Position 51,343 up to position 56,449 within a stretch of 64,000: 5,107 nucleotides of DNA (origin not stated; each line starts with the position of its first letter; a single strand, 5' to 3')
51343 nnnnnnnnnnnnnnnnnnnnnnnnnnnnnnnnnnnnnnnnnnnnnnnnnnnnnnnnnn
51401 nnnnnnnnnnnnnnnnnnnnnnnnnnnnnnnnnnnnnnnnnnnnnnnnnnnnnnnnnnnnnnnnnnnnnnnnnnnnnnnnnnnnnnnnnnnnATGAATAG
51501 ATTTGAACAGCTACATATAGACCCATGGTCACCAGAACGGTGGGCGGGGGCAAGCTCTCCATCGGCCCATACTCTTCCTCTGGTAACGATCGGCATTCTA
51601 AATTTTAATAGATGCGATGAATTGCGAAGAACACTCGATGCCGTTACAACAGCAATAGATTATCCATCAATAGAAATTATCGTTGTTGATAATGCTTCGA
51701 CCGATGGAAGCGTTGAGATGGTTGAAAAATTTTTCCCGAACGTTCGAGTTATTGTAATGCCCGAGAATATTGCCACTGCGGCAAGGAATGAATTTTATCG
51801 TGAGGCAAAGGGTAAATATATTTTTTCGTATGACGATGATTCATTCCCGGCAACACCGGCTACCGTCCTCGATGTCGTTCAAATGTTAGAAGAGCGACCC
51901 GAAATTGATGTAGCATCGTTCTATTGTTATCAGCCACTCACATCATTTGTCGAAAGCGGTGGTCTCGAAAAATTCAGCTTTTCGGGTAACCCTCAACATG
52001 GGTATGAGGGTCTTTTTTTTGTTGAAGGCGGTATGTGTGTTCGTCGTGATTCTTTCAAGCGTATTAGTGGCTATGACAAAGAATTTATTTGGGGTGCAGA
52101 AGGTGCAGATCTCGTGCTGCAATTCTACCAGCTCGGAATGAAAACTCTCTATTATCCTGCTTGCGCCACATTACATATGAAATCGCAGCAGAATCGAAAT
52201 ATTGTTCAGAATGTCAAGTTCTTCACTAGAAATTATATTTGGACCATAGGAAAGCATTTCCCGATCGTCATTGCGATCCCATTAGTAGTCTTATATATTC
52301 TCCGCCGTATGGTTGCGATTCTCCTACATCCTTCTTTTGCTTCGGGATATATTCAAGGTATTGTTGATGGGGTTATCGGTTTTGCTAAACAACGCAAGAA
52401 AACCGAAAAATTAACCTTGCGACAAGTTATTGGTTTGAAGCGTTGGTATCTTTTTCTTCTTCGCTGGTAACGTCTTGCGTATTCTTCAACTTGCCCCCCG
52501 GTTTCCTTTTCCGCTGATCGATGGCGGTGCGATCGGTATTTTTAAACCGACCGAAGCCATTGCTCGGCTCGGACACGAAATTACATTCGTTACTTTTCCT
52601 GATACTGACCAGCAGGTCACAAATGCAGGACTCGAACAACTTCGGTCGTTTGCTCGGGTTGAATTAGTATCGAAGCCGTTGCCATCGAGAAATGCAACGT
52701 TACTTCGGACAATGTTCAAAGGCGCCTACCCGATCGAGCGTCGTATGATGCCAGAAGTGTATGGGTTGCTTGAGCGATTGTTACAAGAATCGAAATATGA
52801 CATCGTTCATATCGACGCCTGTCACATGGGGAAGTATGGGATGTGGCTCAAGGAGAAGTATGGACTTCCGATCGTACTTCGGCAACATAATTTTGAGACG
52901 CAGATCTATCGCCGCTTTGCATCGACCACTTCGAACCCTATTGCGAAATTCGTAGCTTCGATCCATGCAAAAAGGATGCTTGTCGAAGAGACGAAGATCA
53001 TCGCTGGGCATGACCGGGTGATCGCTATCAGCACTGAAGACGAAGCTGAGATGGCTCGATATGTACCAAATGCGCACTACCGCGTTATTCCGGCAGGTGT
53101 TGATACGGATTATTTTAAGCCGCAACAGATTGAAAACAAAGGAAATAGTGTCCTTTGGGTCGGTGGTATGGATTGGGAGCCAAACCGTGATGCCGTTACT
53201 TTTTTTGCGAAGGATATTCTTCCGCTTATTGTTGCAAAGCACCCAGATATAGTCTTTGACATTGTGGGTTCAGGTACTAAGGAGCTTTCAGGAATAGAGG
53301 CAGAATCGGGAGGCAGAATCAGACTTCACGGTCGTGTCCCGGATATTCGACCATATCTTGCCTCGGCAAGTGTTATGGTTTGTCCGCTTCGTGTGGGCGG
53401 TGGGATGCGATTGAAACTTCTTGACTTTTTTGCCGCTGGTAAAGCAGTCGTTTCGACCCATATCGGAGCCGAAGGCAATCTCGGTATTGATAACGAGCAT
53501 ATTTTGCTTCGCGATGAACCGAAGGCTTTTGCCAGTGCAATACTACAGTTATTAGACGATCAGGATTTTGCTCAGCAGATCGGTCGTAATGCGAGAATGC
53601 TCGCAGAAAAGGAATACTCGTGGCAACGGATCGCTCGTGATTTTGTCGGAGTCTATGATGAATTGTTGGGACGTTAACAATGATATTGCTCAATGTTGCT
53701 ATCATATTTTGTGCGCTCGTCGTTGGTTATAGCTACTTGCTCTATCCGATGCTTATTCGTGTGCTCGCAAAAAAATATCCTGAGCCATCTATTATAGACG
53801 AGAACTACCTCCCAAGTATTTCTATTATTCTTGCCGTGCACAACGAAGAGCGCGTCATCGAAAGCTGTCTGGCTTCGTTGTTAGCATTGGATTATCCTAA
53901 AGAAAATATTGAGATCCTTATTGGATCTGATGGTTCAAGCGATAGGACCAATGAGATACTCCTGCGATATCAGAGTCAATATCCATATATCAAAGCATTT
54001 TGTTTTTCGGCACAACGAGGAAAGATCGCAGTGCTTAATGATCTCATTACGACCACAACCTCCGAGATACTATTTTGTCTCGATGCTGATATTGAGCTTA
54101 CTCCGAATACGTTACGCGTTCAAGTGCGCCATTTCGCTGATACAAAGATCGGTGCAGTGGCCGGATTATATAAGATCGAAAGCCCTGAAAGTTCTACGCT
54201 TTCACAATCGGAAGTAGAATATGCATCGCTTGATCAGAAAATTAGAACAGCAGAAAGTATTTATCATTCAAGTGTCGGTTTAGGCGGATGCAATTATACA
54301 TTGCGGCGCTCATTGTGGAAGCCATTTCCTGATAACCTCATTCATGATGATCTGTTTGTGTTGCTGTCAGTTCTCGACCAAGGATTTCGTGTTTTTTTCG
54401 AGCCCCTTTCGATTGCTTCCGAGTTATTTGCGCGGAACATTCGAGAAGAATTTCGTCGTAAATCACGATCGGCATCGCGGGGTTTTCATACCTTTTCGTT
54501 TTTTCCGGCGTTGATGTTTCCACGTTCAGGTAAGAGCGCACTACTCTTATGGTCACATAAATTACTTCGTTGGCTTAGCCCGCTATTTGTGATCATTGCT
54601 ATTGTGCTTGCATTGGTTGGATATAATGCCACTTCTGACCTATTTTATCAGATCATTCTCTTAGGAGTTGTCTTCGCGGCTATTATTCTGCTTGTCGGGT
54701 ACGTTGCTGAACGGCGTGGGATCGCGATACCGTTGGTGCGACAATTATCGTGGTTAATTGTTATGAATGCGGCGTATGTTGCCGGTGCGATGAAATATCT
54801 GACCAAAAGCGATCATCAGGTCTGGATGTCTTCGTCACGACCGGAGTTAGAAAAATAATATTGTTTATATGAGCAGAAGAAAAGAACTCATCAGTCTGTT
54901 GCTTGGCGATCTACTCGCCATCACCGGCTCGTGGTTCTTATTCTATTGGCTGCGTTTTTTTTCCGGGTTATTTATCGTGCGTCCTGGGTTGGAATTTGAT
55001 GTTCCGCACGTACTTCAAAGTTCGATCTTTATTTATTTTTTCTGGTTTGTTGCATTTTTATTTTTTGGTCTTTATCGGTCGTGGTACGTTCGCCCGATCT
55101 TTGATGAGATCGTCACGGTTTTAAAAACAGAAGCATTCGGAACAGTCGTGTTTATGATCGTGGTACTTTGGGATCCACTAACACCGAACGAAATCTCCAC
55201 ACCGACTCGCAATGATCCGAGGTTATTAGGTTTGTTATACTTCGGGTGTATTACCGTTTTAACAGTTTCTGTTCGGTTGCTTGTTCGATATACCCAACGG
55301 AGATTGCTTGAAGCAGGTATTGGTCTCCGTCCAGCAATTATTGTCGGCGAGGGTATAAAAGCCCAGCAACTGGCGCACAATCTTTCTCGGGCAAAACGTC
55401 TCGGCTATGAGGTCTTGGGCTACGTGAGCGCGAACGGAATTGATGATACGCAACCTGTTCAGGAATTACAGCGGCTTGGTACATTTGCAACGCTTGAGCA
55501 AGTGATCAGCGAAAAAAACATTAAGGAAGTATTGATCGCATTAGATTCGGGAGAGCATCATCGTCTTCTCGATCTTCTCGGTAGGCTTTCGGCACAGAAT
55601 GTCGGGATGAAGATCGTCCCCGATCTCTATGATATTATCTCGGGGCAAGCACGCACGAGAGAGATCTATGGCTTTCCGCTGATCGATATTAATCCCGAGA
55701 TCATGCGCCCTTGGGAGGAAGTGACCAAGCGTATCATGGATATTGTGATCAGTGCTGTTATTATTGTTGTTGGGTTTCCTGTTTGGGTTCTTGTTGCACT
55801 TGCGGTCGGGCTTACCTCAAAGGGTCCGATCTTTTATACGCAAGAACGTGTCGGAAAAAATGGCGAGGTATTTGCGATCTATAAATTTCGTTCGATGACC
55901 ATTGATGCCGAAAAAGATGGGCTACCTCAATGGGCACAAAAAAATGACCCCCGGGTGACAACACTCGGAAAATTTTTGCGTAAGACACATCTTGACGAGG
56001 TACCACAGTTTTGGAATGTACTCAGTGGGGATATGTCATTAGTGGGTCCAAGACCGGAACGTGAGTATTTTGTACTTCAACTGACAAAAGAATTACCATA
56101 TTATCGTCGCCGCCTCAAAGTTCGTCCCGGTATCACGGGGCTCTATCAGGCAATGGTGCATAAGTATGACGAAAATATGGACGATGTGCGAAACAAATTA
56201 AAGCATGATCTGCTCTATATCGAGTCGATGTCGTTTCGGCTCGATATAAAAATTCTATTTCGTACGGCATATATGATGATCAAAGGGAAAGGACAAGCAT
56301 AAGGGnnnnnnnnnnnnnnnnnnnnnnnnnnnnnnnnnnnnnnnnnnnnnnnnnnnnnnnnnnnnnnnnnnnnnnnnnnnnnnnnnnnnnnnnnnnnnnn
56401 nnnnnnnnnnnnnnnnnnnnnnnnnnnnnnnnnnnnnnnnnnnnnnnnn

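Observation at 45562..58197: Lipid-carrier glycosylation module (two GT-C enzymes, a polyprenyl-P-sugar synthase and a DegT aminotransferase) embedded in a Wzx/Wzy polysaccharide locus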

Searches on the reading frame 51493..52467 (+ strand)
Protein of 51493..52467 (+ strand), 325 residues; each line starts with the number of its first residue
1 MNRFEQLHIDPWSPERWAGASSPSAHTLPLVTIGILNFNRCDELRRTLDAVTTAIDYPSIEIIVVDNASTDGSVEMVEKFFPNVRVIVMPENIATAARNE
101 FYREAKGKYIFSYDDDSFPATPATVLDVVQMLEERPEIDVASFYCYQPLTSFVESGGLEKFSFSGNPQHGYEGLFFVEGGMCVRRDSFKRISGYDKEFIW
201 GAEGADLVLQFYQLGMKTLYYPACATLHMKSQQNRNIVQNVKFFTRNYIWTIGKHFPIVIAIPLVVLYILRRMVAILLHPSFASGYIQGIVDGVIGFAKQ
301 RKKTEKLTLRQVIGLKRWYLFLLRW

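Call 4: search_protein_families(library=pfam, proteins=[window:51493-52467:+], max_evalue=0.01)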
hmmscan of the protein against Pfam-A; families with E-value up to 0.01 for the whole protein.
window:51493-52467:+ (325 aa): 5 families
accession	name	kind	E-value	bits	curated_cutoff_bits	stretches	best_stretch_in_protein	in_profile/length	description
PF00535.33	Glycos_transf_2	-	1.4e-24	87.3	23.3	1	33-191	2-167/168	Glycosyl transferase family 2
PF13641.12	Glyco_tranf_2_3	-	4e-08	34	27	1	31-139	3-117/230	Glycosyltransferase like family 2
PF02709.20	Glyco_transf_7C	-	0.00021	21.3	23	1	178-223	21-67/78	N-terminal domain of galactosyltransferase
PF10111.15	Glyco_tranf_2_2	-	0.00023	21.2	27.3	0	57-133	25-110/276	Glycosyltransferase like family 2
PF13704.12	Glyco_tranf_2_4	-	0.0028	18.6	27.5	1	61-123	21-88/98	Glycosyl transferase family 2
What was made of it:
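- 51493..52470 (+): Cytoplasmic GT2 (repeat-unit assembly). Glycos_transf_2 87.3 bits (call 4).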

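Call 28: search_protein_families(library=ncbifam, proteins=[window:51493-52467:+], max_evalue=0.00001)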
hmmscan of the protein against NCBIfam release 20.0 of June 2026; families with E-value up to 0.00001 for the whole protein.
window:51493-52467:+ (325 aa): 9 families
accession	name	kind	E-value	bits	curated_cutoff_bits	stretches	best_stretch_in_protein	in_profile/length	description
NF041875.1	EPS_EpsD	equivalog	1.2e-13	51.2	370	1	35-122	5-94/325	exopolysaccharide biosynthesis glycosyltransferase EpsD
TIGR03965.1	mycofact_glyco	equivalog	4.1e-13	49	280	1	28-120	73-168/467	mycofactocin biosynthesis glycosyltransferase MftF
NF007482.0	PRK10073.1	equivalog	7.8e-10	38.3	423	1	30-126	7-107/334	glycosyltransferase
NF038302.1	EPS_HpsE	equivalog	5.7e-09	35.4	300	1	31-138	3-117/307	hormogonium polysaccharide biosynthesis glycosyltransferase HpsE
TIGR04195.1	S_glycosyl_SunS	equivalog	1.9e-08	33.6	350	1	28-121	56-146/421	SunS family peptide S-glycosyltransferase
NF053739.1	GlytfEpsEBac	equivalog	2.8e-08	33.1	450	1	38-218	10-192/265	glycosyltransferase EpsE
TIGR03937.1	PgaC_IcaA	equivalog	3.8e-08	32.7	422.3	1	22-137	38-155/407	poly-beta-1,6-N-acetyl-D-glucosamine synthase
TIGR03111.1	glyc2_xrt_Gpos1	hypoth_equivalog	4.2e-07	29.1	363.95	1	25-140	45-164/439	TIGR03111 family XrtG-associated glycosyltransferase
NF047683.1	TeichurnBiosyTuaG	equivalog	4.6e-07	29.7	400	1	28-116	5-96/252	teichuronic acid biosynthesis protein TuaG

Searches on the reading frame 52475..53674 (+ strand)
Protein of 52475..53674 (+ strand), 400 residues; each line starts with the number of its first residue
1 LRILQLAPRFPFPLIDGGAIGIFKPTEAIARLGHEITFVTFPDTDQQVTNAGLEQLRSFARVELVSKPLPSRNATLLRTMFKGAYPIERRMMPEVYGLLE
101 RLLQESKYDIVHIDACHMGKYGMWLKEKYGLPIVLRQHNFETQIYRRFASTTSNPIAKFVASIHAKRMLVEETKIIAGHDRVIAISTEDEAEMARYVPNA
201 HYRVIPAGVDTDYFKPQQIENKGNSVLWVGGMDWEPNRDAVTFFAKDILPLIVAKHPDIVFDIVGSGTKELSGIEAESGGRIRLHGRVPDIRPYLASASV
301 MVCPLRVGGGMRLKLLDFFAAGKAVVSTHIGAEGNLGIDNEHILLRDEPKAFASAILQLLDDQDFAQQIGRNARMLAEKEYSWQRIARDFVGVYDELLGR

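Call 4: search_protein_families(library=pfam, proteins=[window:52475-53674:+], max_evalue=0.01)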
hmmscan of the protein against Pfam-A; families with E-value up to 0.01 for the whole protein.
window:52475-53674:+ (400 aa): 5 families
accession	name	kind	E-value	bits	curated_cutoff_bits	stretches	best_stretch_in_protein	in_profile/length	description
PF13692.12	Glyco_trans_1_4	-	2.4e-26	93.2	27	1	225-362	3-142/142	Glycosyl transferases group 1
PF13439.12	Glyco_transf_4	-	1.4e-14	54.9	28.5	1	26-212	12-169/170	Glycosyltransferase Family 4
PF00534.26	Glycos_transf_1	-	6.1e-12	45.8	26.4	1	215-374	7-170/172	Glycosyl transferases group 1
PF13579.12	Glyco_trans_4_4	-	1.6e-11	45.2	29.7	1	27-208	12-158/158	Glycosyl transferase 4-like domain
PF13524.12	Glyco_trans_1_2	-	1.5e-08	35.1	25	1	254-390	10-142/144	Glycosyl transferase-like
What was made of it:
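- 52475..53677 (+): GT4 (repeat-unit assembly). Glyco_trans_1_4 93.2 bits and Glyco_transf_4 54.9 bits (call 4).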

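Call 28: search_protein_families(library=ncbifam, proteins=[window:52475-53674:+], max_evalue=0.00001)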
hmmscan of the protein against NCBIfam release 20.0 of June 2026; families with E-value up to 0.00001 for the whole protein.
window:52475-53674:+ (400 aa): 12 families
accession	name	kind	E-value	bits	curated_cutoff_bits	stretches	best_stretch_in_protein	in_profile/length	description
TIGR03087.1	stp1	hypoth_equivalog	6.9e-50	170.3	316.65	1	3-386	1-386/397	TIGR03087 family PEP-CTERM/XrtA system glycosyltransferase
TIGR03088.1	stp2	hypoth_equivalog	7.3e-14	51.6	409.05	1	197-398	157-374/374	TIGR03088 family PEP-CTERM/XrtA system glycosyltransferase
TIGR04063.1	stp3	hypoth_equivalog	4.6e-12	45.5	442.05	1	91-398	76-396/397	TIGR04063 family PEP-CTERM/XrtA system glycosyltransferase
TIGR03449.1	mycothiol_MshA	equivalog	3e-11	42.9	462.5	0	104-251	99-232/406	D-inositol-3-phosphate glycosyltransferase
TIGR02149.1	glgA_Coryne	subfamily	9.5e-11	41.4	302.4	1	287-397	271-390/391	glycogen synthase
NF047684.1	TeichurnBiosyTuaC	equivalog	3.8e-07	29.4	550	1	118-397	120-389/391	teichuronic acid biosynthesis protein TuaC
NF053787.1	GlcN_PG_synth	equivalog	5.3e-07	28.8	480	0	294-398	258-360/361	N-acetylglucosaminyl phosphatidylglycerol synthase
TIGR04047.1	MSMEG_0565_glyc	hypoth_equivalog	1.7e-06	27.4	259.85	0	222-395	192-372/373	MSMEG_0565 family glycosyltransferase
NF041876.1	EPS_EpsE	equivalog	2.3e-06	27.1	400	1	190-388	177-387/389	exopolysaccharide biosynthesis GT4 family glycosyltransferase EpsE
NF050056.1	ProtGlycPglH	equivalog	3e-06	26.6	600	1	216-397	172-353/354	GalNAc-alpha-(1->4)-GalNAc-alpha-(1->3)-diNAcBac-PP-undecaprenol alpha-1,4-N-acetyl-D-galactosaminyltransferase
TIGR03999.1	thiol_BshA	equivalog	4.6e-06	25.8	273.7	0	279-398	254-374/375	N-acetyl-alpha-D-glucosaminyl L-malate synthase BshA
NF038295.1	EPS_HpsP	equivalog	8.9e-06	24.9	550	0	349-397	339-387/388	hormogonium polysaccharide biosynthesis glycosyltransferase HpsP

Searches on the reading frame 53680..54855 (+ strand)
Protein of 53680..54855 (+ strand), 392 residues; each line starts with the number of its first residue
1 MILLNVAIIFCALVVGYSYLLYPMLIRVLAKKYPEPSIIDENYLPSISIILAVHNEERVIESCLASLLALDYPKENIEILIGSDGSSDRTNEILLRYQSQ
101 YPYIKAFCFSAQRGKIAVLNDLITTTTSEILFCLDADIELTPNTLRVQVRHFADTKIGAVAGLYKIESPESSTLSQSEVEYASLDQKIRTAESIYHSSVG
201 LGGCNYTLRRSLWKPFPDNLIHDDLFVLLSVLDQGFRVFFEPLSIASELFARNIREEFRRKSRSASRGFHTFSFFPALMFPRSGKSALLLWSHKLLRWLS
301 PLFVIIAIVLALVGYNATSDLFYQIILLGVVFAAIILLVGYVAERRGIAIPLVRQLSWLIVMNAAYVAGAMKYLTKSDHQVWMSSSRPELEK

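Call 4: search_protein_families(library=pfam, proteins=[window:53680-54855:+], max_evalue=0.01)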
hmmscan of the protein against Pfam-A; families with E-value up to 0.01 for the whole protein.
window:53680-54855:+ (392 aa): 5 families
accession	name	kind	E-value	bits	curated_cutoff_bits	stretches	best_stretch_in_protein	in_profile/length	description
PF00535.33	Glycos_transf_2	-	5.2e-25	88.8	23.3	1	48-214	1-166/168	Glycosyl transferase family 2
PF13641.12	Glyco_tranf_2_3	-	5e-15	56.6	27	1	45-263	1-226/230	Glycosyltransferase like family 2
PF13632.12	Glyco_trans_2_3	-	1.4e-08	35.2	27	1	132-333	3-194/198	Glycosyl transferase family group 2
PF13506.12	Glyco_transf_21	-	0.0006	19.8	21.7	1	114-179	17-81/174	Glycosyl transferase family 21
PF03142.21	Chitin_synth_2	-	0.0035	16.5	27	0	124-207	198-283/527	Chitin synthase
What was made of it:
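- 53680..54858 (+): Membrane-anchored GT2 (distantly PgaC/IcaA-like). Glycos_transf_2 88.8 bits (call 4).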

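Call 6: search_protein_families(library=ncbifam, proteins=[window:53680-54855:+], max_evalue=0.01)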
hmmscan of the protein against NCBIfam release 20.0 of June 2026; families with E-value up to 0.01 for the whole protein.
window:53680-54855:+ (392 aa): 24 families
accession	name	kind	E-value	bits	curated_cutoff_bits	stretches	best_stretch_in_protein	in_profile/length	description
TIGR03937.1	PgaC_IcaA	equivalog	1.3e-26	93.5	422.3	1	33-311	33-315/407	poly-beta-1,6-N-acetyl-D-glucosamine synthase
TIGR03965.1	mycofact_glyco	equivalog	1.2e-17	63.9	280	1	35-245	66-277/467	mycofactocin biosynthesis glycosyltransferase MftF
TIGR03111.1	glyc2_xrt_Gpos1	hypoth_equivalog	5.8e-15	55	363.95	1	26-162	30-167/439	TIGR03111 family XrtG-associated glycosyltransferase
TIGR03472.1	HpnI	equivalog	3.8e-12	45.7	310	1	9-201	6-201/373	bacteriohopanetetrol glucosamine biosynthesis glycosyltransferase HpnI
TIGR04242.1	nodulat_NodC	equivalog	2.3e-10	40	550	1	38-213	41-218/395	chitooligosaccharide synthase NodC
NF007482.0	PRK10073.1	equivalog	3.8e-10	39.3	423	1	43-143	4-101/334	glycosyltransferase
NF041875.1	EPS_EpsD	equivalog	1.3e-09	37.9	370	1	47-162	1-114/325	exopolysaccharide biosynthesis glycosyltransferase EpsD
TIGR04283.1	glyco_like_mftF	equivalog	1.1e-08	34.9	182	1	47-170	1-113/221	TIGR04283 family arsenosugar biosynthesis glycosyltransferase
NF047683.1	TeichurnBiosyTuaG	equivalog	1.6e-08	34.5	400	1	45-175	6-134/252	teichuronic acid biosynthesis protein TuaG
NF038299.1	EPS_HpsN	equivalog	7e-08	31.8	425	1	45-163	1-118/317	hormogonium polysaccharide biosynthesis glycosyltransferase HpsN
NF041865.1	EpsU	equivalog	9e-08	31.5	700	1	12-214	10-209/394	exopolysaccharide biosynthesis GT2 family glycosyltransferase EpsU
TIGR03469.1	HpnB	hypoth_equivalog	1.2e-07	31.1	379.25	1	28-157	28-165/386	hopene-associated glycosyltransferase HpnB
NF053739.1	GlytfEpsEBac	equivalog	8.8e-07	28.2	450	1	45-156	1-111/265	glycosyltransferase EpsE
NF047588.1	GlcsyltransPgfSStrep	equivalog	1.1e-06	28.1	500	1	47-153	3-111/308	glycosyltransferase PgfS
NF008558.0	PRK11498.1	equivalog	1.8e-05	22.9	992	1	8-153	242-378/872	UDP-forming cellulose synthase catalytic subunit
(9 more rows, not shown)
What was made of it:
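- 53680..54858 (+): TIGR03937 scores 93.5 bits, below its cut-off (call 6).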

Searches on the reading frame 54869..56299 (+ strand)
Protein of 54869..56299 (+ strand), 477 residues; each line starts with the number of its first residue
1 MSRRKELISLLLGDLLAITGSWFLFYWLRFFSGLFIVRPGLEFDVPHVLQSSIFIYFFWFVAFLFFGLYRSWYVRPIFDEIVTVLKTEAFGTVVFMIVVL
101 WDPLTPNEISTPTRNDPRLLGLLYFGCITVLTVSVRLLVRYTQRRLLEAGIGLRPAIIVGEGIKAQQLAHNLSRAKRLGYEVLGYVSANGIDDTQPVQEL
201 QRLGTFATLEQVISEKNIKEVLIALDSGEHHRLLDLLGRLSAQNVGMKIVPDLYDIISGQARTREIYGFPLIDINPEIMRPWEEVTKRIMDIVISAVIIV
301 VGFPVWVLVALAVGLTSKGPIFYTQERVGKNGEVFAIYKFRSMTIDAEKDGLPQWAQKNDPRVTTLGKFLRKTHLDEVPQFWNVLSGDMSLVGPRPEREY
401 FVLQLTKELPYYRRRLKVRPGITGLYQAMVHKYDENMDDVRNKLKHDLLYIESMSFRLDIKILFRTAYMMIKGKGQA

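Call 4: search_protein_families(library=pfam, proteins=[window:54869-56299:+], max_evalue=0.01)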
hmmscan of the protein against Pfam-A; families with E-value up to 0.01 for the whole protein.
window:54869-56299:+ (477 aa): 2 families
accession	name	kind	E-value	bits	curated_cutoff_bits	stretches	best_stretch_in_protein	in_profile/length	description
PF02397.22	Bac_transf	-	9e-67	224.5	27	1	287-471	1-178/179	Bacterial sugar transferase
PF13727.12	CoA_binding_3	-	4.6e-17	63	25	1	66-251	3-175/175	CoA-binding domain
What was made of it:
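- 54869..56302 (+): WbaP/WcaJ-type polyprenyl-phosphate hexose-1-phosphate transferase (initiating PGT). Bac_transf 224.5 bits plus CoA_binding_3 (call 4).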

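Call 6: search_protein_families(library=ncbifam, proteins=[window:54869-56299:+], max_evalue=0.01)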
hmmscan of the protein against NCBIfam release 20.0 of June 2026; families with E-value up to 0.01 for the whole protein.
window:54869-56299:+ (477 aa): 10 families
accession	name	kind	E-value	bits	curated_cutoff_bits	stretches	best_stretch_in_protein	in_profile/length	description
TIGR03025.1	EPS_sugtrans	subfamily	1.6e-127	426.4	295.55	1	13-475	2-443/445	exopolysaccharide biosynthesis polyprenyl glycosylphosphotransferase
TIGR03023.1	WcaJ_sugtrans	equivalog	3.3e-114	382.7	410.75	1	14-474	3-450/453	undecaprenyl-phosphate glucose phosphotransferase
TIGR03013.1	EpsB_2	subfamily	1.4e-90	304.5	393.35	1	47-475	31-441/443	TIGR03013 family XrtA/PEP-CTERM system glycosyltransferase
TIGR03022.1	WbaP_sugtrans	subfamily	2.2e-76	258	403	1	10-475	1-454/456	undecaprenyl-phosphate galactose phosphotransferase WbaP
NF007518.0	PRK10124.1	equivalog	2.7e-65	220.9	684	1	32-468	31-455/464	undecaprenyl-phosphate glucose phosphotransferase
NF041877.1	EPS_EpsZ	equivalog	9e-52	176.2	800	1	129-476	110-458/459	exopolysaccharide biosynthesis polyisoprenyl-phosphate hexose-1-phosphate transferase EpsZ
NF052601.1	undeca_RfbP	equivalog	6.4e-49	166.4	330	1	283-473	41-238/244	undecaprenyl-phosphate galactose phosphotransferase family protein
NF050817.1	PolSacchBiosHfsE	equivalog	7.9e-44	150.1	750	1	157-467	144-456/467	polysaccharide biosynthesis protein HfsE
NF011751.0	PRK15204.1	equivalog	2.8e-38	131.7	907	1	122-475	115-474/476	undecaprenyl-phosphate galactose phosphotransferase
NF045514.1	glycotran_HepC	equivalog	1.8e-24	86.2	140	1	279-396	109-211/220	heterocyst development glycosyltransferase HepC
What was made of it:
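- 54869..56302 (+): TIGR03025 scores 426 bits, above its cut-off (call 6).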
